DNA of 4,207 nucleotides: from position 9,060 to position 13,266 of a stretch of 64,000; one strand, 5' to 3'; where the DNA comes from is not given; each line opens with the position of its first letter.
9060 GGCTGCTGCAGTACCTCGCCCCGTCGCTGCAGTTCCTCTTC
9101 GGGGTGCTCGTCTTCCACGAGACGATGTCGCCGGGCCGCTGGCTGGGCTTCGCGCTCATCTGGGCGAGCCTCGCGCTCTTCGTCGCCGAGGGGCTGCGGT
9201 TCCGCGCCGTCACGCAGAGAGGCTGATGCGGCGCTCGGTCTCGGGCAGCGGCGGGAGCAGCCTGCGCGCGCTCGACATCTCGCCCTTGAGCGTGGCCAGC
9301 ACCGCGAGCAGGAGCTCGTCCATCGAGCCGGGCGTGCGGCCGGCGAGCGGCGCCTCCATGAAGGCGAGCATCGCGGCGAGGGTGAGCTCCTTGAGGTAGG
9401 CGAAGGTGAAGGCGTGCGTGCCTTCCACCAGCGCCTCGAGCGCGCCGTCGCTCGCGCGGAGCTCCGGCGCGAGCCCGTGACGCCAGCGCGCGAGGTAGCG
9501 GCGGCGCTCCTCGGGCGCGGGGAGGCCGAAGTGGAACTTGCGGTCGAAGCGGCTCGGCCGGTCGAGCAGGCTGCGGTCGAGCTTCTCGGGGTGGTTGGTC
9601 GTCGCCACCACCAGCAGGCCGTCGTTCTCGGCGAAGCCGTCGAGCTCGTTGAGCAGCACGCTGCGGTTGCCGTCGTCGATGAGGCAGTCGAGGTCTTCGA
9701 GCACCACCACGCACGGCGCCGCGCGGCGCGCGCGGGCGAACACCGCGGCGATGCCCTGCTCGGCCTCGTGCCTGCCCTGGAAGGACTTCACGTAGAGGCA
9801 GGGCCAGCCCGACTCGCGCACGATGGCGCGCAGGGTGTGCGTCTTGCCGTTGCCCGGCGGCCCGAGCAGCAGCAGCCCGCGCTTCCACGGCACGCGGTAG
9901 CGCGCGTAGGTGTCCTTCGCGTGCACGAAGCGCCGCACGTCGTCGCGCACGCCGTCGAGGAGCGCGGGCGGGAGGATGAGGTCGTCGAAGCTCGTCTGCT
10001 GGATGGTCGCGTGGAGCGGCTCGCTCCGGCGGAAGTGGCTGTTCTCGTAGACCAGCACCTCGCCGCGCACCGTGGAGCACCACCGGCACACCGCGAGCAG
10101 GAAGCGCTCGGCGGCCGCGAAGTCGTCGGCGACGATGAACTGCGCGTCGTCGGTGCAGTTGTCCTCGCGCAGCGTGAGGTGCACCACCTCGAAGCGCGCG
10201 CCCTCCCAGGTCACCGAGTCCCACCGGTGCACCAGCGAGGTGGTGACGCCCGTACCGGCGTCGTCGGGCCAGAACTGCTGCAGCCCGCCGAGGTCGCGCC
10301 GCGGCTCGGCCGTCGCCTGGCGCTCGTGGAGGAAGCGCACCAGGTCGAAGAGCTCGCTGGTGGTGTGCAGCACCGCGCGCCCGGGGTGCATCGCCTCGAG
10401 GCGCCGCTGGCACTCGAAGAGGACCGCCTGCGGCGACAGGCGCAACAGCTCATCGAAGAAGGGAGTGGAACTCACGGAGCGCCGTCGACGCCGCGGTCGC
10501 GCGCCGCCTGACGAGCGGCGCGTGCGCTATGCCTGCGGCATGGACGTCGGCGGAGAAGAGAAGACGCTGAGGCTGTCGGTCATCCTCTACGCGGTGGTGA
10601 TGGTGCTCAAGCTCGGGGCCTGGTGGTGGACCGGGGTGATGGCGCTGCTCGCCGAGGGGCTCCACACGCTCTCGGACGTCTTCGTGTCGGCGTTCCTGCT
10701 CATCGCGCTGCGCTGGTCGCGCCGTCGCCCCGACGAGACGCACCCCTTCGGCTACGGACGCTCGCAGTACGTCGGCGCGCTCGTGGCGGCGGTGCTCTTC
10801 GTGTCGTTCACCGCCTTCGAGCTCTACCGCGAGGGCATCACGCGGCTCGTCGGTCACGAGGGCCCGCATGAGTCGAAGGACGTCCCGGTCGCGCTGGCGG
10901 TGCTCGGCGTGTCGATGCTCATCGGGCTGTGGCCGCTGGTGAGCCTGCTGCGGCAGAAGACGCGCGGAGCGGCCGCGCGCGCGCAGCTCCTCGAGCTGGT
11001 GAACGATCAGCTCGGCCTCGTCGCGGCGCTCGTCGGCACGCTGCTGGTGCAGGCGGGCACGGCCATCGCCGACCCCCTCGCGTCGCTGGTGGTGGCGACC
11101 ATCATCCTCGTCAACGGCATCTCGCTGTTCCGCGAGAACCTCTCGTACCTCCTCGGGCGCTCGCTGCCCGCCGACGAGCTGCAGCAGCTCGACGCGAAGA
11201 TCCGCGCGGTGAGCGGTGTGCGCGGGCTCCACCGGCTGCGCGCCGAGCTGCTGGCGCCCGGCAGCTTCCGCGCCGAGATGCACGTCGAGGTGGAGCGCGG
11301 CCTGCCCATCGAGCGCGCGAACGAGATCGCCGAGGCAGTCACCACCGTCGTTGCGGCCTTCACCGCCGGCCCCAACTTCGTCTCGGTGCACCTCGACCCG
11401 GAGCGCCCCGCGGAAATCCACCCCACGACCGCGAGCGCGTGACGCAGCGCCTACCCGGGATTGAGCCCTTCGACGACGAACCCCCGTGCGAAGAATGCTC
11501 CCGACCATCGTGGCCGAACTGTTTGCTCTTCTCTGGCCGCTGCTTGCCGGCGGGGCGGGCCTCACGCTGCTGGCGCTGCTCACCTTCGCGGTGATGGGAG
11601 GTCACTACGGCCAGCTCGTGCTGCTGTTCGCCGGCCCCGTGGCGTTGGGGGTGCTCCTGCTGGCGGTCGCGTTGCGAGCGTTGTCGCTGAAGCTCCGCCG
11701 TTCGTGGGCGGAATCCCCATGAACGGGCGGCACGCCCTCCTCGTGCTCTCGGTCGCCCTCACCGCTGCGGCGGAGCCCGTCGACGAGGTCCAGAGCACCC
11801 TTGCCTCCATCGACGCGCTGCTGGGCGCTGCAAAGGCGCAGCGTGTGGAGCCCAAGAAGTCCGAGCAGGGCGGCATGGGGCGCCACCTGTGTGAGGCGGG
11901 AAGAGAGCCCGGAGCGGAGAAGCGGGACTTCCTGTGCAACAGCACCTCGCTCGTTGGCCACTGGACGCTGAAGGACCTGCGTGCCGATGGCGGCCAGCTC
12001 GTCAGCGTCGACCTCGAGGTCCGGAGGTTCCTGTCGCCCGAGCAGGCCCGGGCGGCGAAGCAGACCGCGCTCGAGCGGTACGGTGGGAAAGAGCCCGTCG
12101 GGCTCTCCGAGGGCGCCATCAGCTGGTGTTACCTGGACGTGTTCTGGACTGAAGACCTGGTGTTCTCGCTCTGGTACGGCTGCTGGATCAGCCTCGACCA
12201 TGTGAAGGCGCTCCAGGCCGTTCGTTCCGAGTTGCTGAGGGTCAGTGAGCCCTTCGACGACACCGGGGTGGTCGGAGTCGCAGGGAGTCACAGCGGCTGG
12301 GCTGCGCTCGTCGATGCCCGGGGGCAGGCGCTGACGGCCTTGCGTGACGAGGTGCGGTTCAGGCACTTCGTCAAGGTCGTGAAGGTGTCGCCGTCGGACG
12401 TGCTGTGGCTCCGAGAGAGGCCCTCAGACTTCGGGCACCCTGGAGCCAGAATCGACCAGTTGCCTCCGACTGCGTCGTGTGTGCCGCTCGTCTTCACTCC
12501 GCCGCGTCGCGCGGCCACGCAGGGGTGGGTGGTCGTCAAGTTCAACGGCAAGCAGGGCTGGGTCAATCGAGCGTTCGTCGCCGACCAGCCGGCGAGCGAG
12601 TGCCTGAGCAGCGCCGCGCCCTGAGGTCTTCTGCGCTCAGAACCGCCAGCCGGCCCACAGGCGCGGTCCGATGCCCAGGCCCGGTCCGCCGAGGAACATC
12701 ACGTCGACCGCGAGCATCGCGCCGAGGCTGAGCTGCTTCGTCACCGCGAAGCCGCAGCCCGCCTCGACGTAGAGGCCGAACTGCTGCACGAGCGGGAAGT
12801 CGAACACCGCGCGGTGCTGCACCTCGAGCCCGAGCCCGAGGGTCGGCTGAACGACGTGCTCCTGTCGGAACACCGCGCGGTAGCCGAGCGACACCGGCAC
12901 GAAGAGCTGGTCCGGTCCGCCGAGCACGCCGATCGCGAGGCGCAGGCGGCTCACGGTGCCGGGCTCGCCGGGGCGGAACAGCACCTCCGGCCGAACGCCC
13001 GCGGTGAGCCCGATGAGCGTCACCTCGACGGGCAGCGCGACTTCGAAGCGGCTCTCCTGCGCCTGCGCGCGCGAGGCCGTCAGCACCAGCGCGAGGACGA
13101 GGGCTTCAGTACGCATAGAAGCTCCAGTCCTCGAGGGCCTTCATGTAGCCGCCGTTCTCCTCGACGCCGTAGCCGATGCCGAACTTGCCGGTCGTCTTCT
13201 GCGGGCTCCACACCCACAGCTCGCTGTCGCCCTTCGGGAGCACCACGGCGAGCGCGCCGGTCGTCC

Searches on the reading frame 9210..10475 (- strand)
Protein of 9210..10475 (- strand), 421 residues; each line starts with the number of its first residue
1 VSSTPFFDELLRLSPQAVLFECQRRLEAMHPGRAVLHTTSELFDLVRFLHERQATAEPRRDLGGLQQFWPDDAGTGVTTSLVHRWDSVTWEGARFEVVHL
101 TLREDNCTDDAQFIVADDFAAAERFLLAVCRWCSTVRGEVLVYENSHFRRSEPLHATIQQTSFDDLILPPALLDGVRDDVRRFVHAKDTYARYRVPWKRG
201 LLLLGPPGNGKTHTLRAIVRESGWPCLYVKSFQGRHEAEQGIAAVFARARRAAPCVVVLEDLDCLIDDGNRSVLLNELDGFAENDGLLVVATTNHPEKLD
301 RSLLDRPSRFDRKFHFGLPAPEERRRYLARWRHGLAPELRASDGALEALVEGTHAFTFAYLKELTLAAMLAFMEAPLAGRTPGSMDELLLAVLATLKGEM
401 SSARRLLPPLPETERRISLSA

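Call 82: search_protein_families(library=pfam, proteins=[window:9210-10475:-], max_evalue=0.001)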
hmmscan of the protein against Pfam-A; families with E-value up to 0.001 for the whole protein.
window:9210-10475:- (421 aa): 2 families
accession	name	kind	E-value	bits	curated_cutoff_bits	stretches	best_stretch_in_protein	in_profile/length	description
PF00004.35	AAA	-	2.2e-23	83.6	21.2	1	201-318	1-131/131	ATPase family associated with various cellular activities (AAA)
PF13191.12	AAA_16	-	6.7e-05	23.9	32.6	0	190-221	19-47/167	AAA ATPase domain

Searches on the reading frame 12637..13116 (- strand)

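Call 22: search_protein_families(library=pfam, proteins=[window:12637-13116:-], max_evalue=0.01)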
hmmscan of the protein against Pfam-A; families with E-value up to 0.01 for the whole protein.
window:12637-13116:- (159 aa): 1 family
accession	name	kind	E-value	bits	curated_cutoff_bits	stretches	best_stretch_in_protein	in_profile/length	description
PF13505.12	OMP_b-brl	-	0.0024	18.5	28.7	0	70-133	84-148/175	Outer membrane protein beta-barrel domain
